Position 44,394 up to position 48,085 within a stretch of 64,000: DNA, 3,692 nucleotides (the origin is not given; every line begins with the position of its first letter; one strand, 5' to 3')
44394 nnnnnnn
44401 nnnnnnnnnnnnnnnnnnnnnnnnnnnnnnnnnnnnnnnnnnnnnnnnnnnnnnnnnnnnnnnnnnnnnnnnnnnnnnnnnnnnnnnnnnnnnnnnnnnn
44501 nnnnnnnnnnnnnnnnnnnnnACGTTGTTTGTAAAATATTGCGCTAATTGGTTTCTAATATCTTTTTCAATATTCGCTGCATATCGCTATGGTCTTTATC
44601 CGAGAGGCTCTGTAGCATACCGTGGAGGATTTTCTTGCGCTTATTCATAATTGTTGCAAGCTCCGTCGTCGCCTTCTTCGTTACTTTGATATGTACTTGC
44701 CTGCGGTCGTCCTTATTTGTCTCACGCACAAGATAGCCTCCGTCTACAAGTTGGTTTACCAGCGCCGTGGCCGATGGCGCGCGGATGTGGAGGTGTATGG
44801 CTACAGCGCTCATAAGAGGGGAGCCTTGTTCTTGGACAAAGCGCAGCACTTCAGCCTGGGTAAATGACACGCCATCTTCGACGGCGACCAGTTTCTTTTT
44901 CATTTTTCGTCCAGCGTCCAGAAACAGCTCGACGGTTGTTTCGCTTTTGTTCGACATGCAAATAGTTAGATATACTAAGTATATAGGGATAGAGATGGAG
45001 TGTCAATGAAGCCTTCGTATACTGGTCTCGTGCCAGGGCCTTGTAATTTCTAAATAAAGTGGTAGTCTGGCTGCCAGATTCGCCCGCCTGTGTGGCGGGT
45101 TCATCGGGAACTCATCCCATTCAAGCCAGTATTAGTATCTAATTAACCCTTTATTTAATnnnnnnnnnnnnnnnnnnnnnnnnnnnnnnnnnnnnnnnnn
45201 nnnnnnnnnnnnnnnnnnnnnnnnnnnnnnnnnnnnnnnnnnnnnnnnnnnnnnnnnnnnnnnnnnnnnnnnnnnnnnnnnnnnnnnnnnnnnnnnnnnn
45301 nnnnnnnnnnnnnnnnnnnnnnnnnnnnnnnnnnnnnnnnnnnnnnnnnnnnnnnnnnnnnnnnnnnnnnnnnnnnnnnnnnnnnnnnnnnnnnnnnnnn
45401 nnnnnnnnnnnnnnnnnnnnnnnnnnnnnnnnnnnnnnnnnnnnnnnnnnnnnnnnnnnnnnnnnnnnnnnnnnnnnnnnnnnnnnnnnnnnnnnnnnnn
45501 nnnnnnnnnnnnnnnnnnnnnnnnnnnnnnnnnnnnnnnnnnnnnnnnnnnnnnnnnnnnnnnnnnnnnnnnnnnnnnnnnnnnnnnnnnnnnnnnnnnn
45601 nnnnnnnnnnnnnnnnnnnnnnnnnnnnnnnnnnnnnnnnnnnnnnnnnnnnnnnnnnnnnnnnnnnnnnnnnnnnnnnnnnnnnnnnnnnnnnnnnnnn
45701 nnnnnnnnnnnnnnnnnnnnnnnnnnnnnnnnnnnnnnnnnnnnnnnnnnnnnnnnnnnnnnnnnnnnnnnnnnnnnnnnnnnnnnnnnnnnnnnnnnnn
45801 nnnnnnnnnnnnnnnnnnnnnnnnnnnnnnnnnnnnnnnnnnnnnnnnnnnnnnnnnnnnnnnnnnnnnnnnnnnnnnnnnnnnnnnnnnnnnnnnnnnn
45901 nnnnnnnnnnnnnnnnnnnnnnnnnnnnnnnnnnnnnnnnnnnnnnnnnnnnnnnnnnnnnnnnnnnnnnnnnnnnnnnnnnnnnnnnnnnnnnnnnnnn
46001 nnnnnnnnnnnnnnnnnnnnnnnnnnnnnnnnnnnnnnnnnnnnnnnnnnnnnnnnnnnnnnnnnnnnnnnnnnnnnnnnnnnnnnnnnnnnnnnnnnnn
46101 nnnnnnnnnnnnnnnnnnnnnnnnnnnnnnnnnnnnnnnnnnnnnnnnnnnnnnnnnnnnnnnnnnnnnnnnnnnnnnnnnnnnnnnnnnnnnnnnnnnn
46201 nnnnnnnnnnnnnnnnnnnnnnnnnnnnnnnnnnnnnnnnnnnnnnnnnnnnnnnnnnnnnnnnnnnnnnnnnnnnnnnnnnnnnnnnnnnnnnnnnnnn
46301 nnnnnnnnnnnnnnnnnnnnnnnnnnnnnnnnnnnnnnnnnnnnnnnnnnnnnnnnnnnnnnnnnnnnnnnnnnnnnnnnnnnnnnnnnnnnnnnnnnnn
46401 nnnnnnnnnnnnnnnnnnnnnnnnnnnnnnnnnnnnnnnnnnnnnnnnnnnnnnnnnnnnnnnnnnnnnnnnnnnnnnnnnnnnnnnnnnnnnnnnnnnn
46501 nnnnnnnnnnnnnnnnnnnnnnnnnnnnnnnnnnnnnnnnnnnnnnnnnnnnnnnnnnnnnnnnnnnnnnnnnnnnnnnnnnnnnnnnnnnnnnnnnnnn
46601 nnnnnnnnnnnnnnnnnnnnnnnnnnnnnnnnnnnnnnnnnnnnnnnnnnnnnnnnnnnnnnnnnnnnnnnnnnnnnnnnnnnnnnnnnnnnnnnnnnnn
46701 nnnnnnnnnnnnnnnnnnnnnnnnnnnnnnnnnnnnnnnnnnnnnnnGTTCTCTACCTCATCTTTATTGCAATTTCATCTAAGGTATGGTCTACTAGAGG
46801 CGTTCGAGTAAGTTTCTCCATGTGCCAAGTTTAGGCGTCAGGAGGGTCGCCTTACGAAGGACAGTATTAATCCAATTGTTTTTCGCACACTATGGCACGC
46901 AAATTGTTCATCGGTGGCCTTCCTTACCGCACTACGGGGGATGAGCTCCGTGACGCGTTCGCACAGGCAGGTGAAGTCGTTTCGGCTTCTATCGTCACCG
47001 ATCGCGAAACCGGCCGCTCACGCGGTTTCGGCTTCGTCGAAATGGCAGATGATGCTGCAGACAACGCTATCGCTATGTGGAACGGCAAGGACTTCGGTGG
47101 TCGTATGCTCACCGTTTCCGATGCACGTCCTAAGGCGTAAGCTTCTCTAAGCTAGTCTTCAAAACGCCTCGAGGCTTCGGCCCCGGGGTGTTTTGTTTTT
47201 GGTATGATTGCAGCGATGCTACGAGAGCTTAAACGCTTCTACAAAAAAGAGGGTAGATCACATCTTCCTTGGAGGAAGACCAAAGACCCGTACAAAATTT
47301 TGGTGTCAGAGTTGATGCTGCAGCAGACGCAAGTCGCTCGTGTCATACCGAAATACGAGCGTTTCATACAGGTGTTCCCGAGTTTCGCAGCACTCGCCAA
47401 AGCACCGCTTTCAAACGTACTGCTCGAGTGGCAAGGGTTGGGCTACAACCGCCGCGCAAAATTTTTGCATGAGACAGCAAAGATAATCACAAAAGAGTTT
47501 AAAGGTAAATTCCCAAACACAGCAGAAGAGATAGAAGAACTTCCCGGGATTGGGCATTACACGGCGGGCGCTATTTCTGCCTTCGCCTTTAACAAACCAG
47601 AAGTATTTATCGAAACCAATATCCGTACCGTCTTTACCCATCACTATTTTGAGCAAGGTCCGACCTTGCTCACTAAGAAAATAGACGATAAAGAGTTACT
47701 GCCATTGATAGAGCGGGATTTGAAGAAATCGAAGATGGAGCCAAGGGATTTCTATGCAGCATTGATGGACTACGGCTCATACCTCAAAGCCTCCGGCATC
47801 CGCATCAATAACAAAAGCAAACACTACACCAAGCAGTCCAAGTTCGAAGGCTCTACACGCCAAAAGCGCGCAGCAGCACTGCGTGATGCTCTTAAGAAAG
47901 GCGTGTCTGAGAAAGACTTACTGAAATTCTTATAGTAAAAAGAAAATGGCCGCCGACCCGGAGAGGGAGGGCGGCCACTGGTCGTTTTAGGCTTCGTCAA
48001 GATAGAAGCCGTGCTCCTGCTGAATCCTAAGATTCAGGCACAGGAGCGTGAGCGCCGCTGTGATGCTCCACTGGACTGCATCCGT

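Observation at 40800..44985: MarR-controlled MFS (DHA2) efflux operon with two different membrane-fusion proteins; similarly long adaptor on the RND pump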

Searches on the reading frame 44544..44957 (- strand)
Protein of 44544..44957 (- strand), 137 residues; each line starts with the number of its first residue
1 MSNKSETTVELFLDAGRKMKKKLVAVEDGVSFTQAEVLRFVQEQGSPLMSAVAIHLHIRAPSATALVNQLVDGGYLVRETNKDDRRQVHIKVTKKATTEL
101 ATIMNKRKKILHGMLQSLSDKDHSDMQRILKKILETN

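Call 3: search_protein_families(library=pfam, proteins=[window:44544-44957:-], max_evalue=0.01)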
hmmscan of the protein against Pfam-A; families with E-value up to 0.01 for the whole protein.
window:44544-44957:- (137 aa): 7 families
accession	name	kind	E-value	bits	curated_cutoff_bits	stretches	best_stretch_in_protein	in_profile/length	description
PF12802.13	MarR_2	-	1e-10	42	27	1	29-87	2-61/61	MarR family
PF01047.28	MarR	-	8.6e-09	35.6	24.6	1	33-88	4-59/59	MarR family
PF22381.2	Staph_reg_Sar_Rot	-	2.5e-06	27.9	27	1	22-99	4-81/85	Transcriptional regulator SarA/Rot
PF13463.12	HTH_27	-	7.6e-05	23.3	22.2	1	34-96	5-68/68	Winged helix DNA-binding domain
PF01325.25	Fe_dep_repress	-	0.0026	18.4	26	0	42-80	18-56/60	Iron dependent repressor, N-terminal DNA binding domain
PF13363.11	BetaGal_dom3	-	0.0028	17.6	27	0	68-106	15-52/75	Beta-galactosidase, domain 3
PF09339.16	HTH_IclR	-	0.0038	17.4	22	0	36-79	7-51/52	IclR helix-turn-helix domain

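Call 4: search_protein_families(library=ncbifam, proteins=[window:44544-44957:-], max_evalue=0.01)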
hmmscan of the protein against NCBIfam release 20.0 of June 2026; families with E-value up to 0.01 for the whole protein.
window:44544-44957:- (137 aa): 15 families
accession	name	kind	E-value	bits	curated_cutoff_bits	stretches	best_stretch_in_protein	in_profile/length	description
NF052438.1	TransRegRv0880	equivalog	3.7e-09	36.5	220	1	26-127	28-129/143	Rv0880 family HTH-type transcriptional regulator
TIGR02337.1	HpaR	equivalog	4.5e-09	36.2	121.2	1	28-132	24-128/130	homoprotocatechuate degradation operon regulator HpaR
NF045593.1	bilirub_TF_BilQ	equivalog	1e-08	35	125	1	41-136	39-134/135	bilirubin utilization transcriptional regulator BilQ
NF002926.0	PRK03573.1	equivalog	3.6e-08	33.5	120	1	52-133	52-133/144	transcriptional regulator SlyA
NF008122.0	PRK10870.1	equivalog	3.6e-08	33.3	157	1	52-135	77-160/176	transcriptional repressor MprA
NF050133.1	TransRegFabT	equivalog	8.6e-08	32.6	200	1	31-133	28-130/138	fatty acid biosynthesis transcriptional regulator FabT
TIGR01889.1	Staph_reg_Sar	paralog_domain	1.4e-06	28.5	62.6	1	30-111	23-108/109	staphylococcal accessory regulator family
NF053777.1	Saro0803TransReg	equivalog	5.9e-06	26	200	1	33-133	38-138/140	Saro_0803 family transcriptional regulator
NF038268.1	TF_SarA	equivalog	0.00017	21.5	175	1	21-109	23-113/121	global transcriptional regulator SarA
NF047395.1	TransRegLtdR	equivalog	0.00086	19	250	1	67-130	86-148/166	transcriptional regulator LdtR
NF008565.1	PRK11512.1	equivalog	0.0012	18.9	240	1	56-134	64-143/144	multiple antibiotic resistance transcriptional regulator MarR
NF003025.0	PRK03902.1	equivalog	0.003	17.6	138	1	37-119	13-88/142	transcriptional regulator MntR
NF053814.1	teico_TcaR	equivalog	0.0044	17.1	170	1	24-133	30-141/151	MarR family transcriptional regulator TcaR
NF041230.1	BagL_FevM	exception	0.0052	16.8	230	1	33-132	41-140/145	MarR family transcriptional regulator BagL/FevM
NF038251.1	AdcR_fam_Zn_TF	equivalog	0.0092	16.2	175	0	32-134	36-140/143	zinc-dependent MarR family transcriptional regulator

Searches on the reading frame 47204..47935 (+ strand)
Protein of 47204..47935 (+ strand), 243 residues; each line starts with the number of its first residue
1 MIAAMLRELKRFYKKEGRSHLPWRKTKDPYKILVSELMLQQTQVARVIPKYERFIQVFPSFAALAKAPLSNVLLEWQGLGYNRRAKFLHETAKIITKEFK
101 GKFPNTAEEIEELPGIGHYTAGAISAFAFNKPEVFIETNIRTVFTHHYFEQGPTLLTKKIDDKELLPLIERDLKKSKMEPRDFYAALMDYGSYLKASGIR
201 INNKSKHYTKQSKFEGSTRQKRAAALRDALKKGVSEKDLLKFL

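Call 61: search_protein_families(library=pfam, proteins=[window:47204-47935:+], max_evalue=0.001)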
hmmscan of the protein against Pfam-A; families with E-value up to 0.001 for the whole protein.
window:47204-47935:+ (243 aa): 2 families
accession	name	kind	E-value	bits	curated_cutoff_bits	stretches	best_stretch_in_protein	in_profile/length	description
PF00730.31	HhH-GPD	-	3.2e-15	56.8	26.2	1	34-152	1-91/108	HhH-GPD superfamily base excision DNA repair protein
PF00633.29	HHH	-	6.7e-07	29.3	24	1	99-126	2-29/30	Helix-hairpin-helix motif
